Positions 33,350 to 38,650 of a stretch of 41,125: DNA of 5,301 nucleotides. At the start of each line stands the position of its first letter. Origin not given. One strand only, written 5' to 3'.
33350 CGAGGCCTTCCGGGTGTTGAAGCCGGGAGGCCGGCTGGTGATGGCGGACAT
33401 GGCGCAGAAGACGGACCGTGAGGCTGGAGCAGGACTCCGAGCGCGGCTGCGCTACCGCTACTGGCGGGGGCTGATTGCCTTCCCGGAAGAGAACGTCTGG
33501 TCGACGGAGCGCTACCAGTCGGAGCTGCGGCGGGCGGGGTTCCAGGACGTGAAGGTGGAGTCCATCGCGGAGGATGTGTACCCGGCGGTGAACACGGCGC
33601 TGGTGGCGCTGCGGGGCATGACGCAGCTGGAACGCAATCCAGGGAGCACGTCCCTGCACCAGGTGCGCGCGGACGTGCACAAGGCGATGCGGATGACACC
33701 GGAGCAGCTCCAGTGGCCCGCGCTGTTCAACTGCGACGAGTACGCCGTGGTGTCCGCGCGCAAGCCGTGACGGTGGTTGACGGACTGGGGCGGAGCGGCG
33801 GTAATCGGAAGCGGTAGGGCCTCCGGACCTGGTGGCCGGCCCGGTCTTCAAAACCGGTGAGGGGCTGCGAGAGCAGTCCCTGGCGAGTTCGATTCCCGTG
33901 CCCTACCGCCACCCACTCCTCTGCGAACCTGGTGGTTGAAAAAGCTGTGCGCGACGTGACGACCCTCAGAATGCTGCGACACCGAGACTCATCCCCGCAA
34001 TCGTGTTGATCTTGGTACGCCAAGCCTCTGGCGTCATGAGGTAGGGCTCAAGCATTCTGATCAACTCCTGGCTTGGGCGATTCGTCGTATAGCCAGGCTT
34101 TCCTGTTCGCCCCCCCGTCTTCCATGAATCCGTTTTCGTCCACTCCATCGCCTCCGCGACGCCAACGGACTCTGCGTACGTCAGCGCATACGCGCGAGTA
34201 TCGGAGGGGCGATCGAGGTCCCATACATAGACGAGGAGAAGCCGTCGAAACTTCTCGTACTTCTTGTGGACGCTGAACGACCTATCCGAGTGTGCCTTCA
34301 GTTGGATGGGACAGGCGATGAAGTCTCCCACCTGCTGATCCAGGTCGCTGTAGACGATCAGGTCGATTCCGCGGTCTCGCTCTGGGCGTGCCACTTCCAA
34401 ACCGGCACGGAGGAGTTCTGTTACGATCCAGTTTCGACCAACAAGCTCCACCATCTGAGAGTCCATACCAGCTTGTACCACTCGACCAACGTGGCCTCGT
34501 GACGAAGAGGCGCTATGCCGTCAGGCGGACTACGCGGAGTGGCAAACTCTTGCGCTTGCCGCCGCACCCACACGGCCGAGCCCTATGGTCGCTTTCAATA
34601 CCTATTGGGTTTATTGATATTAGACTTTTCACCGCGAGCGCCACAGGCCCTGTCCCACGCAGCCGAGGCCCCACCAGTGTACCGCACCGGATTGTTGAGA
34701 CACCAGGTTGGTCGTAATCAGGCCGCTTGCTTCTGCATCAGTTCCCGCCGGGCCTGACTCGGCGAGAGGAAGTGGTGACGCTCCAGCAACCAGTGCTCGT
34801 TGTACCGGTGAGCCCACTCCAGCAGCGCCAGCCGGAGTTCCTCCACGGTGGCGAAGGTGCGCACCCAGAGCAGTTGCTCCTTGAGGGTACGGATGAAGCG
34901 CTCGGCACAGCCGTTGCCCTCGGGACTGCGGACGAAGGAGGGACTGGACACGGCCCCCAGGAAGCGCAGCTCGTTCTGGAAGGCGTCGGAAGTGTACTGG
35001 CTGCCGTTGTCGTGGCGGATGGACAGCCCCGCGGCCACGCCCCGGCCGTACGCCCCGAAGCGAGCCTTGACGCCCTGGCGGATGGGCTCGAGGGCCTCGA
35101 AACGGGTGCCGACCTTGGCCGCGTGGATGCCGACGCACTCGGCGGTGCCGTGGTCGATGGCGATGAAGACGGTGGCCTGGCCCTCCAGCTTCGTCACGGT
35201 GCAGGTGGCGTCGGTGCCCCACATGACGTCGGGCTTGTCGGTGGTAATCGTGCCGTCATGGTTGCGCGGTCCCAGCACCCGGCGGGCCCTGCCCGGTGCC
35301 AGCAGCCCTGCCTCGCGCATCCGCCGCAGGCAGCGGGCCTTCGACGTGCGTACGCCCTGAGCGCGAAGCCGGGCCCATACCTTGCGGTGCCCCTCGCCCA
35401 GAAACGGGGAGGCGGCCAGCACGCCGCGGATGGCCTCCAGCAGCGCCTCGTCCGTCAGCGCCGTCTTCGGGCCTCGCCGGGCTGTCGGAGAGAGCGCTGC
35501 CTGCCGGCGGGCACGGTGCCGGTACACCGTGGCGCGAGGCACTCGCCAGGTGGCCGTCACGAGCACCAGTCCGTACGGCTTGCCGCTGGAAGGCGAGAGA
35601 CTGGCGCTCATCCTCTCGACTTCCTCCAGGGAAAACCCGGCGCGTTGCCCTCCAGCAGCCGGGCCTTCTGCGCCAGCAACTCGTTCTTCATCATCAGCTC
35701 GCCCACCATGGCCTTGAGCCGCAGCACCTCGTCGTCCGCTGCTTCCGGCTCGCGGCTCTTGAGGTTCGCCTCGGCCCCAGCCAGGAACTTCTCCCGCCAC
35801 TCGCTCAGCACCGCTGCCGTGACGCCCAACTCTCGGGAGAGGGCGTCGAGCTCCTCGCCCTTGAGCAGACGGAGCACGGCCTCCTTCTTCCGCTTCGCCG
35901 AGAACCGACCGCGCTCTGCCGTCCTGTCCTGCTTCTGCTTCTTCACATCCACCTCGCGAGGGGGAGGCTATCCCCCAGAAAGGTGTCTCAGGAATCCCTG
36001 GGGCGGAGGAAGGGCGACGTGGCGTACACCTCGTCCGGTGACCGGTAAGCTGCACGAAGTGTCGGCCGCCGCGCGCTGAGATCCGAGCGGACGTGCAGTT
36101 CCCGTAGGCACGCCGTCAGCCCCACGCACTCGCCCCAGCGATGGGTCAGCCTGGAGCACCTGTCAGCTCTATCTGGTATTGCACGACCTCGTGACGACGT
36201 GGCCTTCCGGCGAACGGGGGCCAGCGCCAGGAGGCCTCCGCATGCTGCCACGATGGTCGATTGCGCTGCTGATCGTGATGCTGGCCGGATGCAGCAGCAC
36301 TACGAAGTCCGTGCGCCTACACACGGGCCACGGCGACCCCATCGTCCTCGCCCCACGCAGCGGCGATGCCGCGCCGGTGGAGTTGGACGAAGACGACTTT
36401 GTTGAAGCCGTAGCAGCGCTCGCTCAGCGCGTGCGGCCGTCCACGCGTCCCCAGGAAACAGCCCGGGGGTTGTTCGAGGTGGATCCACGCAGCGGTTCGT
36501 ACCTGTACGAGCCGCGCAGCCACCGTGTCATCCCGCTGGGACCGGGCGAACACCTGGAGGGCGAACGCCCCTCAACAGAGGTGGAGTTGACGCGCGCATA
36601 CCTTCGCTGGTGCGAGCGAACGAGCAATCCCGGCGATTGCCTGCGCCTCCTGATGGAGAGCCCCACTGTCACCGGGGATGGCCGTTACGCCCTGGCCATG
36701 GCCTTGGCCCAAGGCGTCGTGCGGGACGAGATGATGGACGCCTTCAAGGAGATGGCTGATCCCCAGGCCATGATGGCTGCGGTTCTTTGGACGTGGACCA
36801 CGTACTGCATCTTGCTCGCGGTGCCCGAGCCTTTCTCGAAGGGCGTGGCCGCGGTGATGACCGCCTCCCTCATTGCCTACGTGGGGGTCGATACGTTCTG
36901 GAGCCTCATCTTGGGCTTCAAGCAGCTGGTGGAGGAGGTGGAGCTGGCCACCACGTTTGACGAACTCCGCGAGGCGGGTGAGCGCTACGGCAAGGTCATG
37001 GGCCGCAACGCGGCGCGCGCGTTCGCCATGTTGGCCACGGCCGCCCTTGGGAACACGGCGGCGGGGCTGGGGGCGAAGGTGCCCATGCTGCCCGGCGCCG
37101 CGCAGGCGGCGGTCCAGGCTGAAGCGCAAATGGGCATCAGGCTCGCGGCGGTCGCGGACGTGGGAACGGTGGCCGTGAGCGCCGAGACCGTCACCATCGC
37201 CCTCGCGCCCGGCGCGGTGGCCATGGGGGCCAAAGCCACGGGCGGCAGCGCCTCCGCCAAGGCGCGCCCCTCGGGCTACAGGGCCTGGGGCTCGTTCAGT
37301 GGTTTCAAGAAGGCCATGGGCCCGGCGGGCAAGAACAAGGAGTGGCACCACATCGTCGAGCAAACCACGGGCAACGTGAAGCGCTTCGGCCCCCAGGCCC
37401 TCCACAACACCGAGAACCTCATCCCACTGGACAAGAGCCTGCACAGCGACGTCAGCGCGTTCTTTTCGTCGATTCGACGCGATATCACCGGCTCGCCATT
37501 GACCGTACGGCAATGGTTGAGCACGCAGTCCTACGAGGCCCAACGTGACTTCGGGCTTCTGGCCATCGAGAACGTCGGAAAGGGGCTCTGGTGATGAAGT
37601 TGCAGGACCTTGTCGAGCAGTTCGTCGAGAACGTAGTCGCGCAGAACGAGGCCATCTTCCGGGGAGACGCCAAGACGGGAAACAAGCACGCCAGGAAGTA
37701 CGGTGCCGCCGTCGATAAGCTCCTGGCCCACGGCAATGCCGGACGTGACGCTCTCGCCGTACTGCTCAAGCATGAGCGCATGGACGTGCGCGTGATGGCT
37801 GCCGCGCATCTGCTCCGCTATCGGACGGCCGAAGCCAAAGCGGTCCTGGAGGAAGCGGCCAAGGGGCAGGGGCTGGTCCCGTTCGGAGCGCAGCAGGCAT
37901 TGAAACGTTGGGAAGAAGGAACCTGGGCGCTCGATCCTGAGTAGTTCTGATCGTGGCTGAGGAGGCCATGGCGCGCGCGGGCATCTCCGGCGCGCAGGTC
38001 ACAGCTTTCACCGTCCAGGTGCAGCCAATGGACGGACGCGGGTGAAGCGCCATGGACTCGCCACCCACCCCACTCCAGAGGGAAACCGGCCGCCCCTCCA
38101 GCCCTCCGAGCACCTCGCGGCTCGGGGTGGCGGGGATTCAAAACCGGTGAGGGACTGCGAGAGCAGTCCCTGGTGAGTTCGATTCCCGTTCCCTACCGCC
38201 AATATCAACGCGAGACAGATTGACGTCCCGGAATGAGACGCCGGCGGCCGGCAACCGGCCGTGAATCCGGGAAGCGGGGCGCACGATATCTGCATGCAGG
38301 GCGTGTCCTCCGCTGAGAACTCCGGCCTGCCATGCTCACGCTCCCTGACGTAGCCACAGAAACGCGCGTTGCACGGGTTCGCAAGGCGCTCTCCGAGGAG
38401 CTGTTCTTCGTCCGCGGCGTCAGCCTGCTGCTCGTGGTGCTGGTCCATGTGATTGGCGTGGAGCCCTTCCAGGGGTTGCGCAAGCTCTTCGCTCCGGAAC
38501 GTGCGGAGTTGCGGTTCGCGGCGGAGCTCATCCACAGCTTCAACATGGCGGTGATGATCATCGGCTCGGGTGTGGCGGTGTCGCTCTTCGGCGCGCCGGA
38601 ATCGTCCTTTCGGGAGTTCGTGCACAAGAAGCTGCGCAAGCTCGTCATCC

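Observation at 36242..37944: Lipoprotein polymorphic toxin (WHH HNH-nuclease C-terminus) with overlapping immunity gene - SitA/SitI-like outer-membrane-exchange toxin candidate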

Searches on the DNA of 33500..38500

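Call 97: search_rna_families(source=window, start=33500, end=38500, threshold=gathering)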
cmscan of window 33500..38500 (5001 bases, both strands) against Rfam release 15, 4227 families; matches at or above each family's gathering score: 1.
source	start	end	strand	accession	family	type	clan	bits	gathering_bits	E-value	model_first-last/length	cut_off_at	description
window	33813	33907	+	RF01852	tRNA-Sec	Gene; tRNA;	CL00001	70.5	47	1.7e-13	1-91/91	no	Selenocysteine transfer RNA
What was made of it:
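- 33813..33911 (+): tRNA-SeC (selC), left boundary of the islet. Rfam RF01852 scores 70.5 bits against a gathering score of 47 (call 97).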

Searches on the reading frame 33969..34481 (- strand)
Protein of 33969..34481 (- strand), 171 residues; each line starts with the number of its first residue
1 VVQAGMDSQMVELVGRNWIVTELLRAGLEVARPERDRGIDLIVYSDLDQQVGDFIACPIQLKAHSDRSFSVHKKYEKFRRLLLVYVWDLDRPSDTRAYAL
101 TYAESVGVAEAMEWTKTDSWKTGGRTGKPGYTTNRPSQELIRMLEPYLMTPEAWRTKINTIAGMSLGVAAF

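Call 31: search_protein_families(library=pfam, proteins=[window:33969-34481:-], max_evalue=0.01)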
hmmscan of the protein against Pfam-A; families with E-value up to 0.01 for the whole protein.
window:33969-34481:- (171 aa): 0 families

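Call 53: search_protein_families(library=ncbifam, proteins=[window:33969-34481:-], max_evalue=0.1)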
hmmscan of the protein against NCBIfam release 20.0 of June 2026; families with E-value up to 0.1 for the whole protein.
window:33969-34481:- (171 aa): 0 families
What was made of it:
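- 33966..34481 (-): 171-aa ORF of unknown function in the low-GC part of the islet. No Pfam or NCBIfam hit (calls 31, 53).
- Tried and rejected: None was found (calls 31, 53).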

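Call 82: search_protein_families(library=padloc, proteins=[window:33969-34481:-], max_evalue=0.1)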
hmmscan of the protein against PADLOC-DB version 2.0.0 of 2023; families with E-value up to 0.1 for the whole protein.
window:33969-34481:- (171 aa): 2 families
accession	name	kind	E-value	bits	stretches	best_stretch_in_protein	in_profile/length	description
PDLC04292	PDC-M02A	-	9.2e-05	20.4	1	25-70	21-67/169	-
PDLC04276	PDC-M02A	-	0.0013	16.4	1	26-68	40-83/184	-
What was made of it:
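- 33966..34481 (-): There is a weak partial PADLOC hit to PDC-M02A at E 9e-5 (call 82).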

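Call 83: search_protein_families(library=phrogs, proteins=[window:33969-34481:-], max_evalue=0.1)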
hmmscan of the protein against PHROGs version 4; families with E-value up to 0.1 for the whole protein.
window:33969-34481:- (171 aa): 0 families

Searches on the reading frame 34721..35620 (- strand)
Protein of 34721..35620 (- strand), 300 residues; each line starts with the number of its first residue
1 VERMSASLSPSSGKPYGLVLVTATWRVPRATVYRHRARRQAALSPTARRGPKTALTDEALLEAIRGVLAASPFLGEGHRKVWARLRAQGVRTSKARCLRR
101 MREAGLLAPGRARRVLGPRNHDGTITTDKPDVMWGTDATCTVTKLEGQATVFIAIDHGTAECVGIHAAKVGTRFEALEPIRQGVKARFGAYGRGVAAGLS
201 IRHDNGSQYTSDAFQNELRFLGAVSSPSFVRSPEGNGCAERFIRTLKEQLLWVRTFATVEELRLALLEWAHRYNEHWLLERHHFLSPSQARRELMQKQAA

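Call 31: search_protein_families(library=pfam, proteins=[window:34721-35620:-], max_evalue=0.01)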
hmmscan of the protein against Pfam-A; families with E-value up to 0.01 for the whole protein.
window:34721-35620:- (300 aa): 4 families
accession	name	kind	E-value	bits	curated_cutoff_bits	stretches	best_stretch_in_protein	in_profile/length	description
PF13683.12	rve_3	-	6.1e-09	35.9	26.5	1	230-275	10-55/67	Integrase core domain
PF13276.12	HTH_21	-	1.2e-07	32.3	28.1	1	57-113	3-59/60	HTH-like domain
PF00665.32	rve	-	6.8e-07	29.9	32.6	1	129-232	3-101/102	Integrase core domain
PF13333.12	rve_2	-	0.0014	19.2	22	1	240-291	1-52/56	Integrase core domain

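Call 53: search_protein_families(library=ncbifam, proteins=[window:34721-35620:-], max_evalue=0.1)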
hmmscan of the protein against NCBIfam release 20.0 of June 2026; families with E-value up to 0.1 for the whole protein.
window:34721-35620:- (300 aa): 5 families
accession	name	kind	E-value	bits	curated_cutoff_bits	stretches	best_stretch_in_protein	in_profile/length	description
NF033516.0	transpos_IS3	equivalog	1e-38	133.6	160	1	16-291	101-369/369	IS3 family transposase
NF033577.2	transpos_IS481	equivalog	3.3e-22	79.3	224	1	25-276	23-269/284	IS481 family transposase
NF006918.0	PRK09409.1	subfamily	1.3e-14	54.5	597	1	15-277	11-271/301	IS2 transposase TnpB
NF033546.1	transpos_IS21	equivalog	8.8e-06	25.4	160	1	210-276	201-269/294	IS21 family transposase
NF033545.0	transpos_IS630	equivalog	0.0021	17.6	100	0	232-274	259-299/299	IS630 family transposase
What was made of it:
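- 34677..36010 (-): IS3-family insertion sequence (orfA 35608-35952, orfB 34718-~35620). NCBIfam transpos_IS3 matches at E 1e-38 (call 53).
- On IS3 family insertion sequence: NCBIfam transpos_IS3 covers both ORFs: on orfB alone it scores 133.6 bits, below the 160 cut-off set for the whole protein (call 53).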

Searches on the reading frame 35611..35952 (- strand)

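Call 31: search_protein_families(library=pfam, proteins=[window:35611-35952:-], max_evalue=0.01)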
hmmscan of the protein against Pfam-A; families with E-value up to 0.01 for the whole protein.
window:35611-35952:- (114 aa): 2 families
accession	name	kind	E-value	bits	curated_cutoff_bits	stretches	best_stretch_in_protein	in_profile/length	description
PF01527.26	HTH_Tnp_1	-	1.4e-09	38.5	24.1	1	13-83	3-74/75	Transposase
PF13518.12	HTH_28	-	0.0012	19.3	25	1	21-67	1-47/52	Helix-turn-helix domain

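Call 53: search_protein_families(library=ncbifam, proteins=[window:35611-35952:-], max_evalue=0.1)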
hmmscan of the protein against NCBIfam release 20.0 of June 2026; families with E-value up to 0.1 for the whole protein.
window:35611-35952:- (114 aa): 4 families
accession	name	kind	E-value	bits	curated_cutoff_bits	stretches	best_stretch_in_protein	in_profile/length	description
NF033516.0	transpos_IS3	equivalog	1e-09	38.1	160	1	22-101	3-86/369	IS3 family transposase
NF047595.1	IS66_ISRel24_TnpA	equivalog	0.014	16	74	1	14-68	2-56/113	IS66-like element accessory protein TnpA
NF007481.0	PRK10072.1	equivalog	0.023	15.1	110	1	25-65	39-79/96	HTH-type transcriptional regulator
NF033545.0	transpos_IS630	equivalog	0.045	13.2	100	1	24-68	3-48/299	IS630 family transposase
